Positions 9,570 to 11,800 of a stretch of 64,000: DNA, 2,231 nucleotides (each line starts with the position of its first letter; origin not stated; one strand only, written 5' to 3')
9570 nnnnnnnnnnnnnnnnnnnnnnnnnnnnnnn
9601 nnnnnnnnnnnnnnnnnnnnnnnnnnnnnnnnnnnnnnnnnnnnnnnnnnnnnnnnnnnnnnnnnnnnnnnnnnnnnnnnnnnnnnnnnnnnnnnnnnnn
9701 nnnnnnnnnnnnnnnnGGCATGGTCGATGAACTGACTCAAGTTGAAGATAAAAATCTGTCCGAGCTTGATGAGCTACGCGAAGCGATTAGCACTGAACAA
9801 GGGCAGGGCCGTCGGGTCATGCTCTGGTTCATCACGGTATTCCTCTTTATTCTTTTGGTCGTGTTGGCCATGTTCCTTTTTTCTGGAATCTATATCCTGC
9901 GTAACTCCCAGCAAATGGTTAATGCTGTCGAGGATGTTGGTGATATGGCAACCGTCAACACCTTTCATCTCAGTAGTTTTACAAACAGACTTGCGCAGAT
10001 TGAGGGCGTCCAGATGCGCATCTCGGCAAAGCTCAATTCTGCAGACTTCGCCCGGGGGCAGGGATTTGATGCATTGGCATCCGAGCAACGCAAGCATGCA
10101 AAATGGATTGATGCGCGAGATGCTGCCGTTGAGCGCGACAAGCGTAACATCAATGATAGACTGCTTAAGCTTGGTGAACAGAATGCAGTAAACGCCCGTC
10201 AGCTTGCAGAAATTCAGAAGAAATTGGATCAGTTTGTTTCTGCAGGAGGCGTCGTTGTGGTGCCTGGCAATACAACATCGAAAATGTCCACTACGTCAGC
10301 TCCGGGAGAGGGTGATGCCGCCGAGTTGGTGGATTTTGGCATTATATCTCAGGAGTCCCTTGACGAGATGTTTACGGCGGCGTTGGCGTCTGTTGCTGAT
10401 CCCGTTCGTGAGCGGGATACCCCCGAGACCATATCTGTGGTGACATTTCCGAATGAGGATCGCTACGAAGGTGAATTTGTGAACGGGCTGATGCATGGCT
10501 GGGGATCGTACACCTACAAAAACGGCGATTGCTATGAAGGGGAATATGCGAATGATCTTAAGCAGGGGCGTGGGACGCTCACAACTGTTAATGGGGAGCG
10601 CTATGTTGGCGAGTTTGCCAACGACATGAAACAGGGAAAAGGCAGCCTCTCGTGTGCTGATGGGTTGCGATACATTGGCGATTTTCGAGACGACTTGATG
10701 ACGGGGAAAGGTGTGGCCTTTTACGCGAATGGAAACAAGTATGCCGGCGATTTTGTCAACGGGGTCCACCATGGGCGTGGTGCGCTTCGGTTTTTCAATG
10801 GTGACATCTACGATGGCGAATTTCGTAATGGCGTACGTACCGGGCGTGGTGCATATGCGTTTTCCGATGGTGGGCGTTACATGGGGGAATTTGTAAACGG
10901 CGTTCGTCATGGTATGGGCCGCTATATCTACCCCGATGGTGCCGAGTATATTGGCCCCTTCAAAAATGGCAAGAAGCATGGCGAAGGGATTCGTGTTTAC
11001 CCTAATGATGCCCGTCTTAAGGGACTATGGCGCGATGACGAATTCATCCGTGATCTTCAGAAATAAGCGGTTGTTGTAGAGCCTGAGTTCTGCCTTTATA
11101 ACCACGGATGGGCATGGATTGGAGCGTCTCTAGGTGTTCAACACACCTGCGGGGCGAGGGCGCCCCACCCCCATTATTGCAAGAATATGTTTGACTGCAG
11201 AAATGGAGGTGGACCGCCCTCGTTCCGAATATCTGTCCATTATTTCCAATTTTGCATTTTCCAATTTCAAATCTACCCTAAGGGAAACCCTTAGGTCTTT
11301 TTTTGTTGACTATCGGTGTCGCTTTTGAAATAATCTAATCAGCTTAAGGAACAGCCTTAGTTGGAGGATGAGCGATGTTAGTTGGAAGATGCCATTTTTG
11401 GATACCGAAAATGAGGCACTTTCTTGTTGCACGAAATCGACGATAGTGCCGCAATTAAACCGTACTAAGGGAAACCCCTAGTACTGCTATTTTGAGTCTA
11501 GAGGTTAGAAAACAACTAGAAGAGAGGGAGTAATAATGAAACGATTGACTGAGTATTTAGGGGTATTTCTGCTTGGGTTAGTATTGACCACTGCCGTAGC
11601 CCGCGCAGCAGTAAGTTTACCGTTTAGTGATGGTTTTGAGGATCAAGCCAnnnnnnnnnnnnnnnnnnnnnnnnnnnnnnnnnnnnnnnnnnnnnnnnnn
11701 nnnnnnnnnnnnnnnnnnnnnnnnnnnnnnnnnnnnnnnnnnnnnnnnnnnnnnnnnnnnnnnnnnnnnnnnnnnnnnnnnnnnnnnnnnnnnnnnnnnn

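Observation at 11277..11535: Duplicated perfect hairpin: one terminator plus an attenuator-like copy in a 200-nt leader with a 26-codon uORF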

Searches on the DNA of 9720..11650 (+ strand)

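Call 25: search_rna_families(source=window, start=11000, end=11650, threshold=evalue, max_evalue=10)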
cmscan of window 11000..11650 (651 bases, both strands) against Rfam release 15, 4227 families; matches with E-value up to 10: 8.
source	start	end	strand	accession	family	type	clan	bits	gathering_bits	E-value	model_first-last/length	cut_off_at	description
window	11148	11229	+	RF03577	mir-9193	Gene; miRNA;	-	32.7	55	0.00054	1-74/74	no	mir-9193 microRNA precursor family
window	11150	11227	-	RF04096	mir-4433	Gene; miRNA;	-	21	77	0.18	1-83/83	no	mir-4433 microRNA precursor family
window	11257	11290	-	RF01371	CRISPR-DR58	Gene; CRISPR;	-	20.1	38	0.32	1-37/37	no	CRISPR RNA direct repeat element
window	11154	11223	+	RF00976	mir-583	Gene; miRNA;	-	15.9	80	3.5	1-62/62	no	mir-583 microRNA precursor family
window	11157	11221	-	RF00780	MIR477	Gene; miRNA;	-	15.3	65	3.4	1-99/99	no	MIR477 microRNA precursor family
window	11205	11299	+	RF01796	frnS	Gene; sRNA;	-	15.1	60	7.9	1-119/119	no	Fumarate/nitrate reductase regulator sRNA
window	11031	11068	+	RF01309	sR60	Gene; snRNA; snoRNA; CD-box;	CL00132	12.4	50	7.1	1-55/55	no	Small nucleolar RNA sR60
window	11101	11214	-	RF02257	adapt33_3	Gene; lncRNA;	-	11.2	70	8.4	1-140/140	no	Adaptive response 33 conserved region 3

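Call 87: search_rna_families(sources=[L018, L020, L023, L024, L033, L014], threshold=gathering)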
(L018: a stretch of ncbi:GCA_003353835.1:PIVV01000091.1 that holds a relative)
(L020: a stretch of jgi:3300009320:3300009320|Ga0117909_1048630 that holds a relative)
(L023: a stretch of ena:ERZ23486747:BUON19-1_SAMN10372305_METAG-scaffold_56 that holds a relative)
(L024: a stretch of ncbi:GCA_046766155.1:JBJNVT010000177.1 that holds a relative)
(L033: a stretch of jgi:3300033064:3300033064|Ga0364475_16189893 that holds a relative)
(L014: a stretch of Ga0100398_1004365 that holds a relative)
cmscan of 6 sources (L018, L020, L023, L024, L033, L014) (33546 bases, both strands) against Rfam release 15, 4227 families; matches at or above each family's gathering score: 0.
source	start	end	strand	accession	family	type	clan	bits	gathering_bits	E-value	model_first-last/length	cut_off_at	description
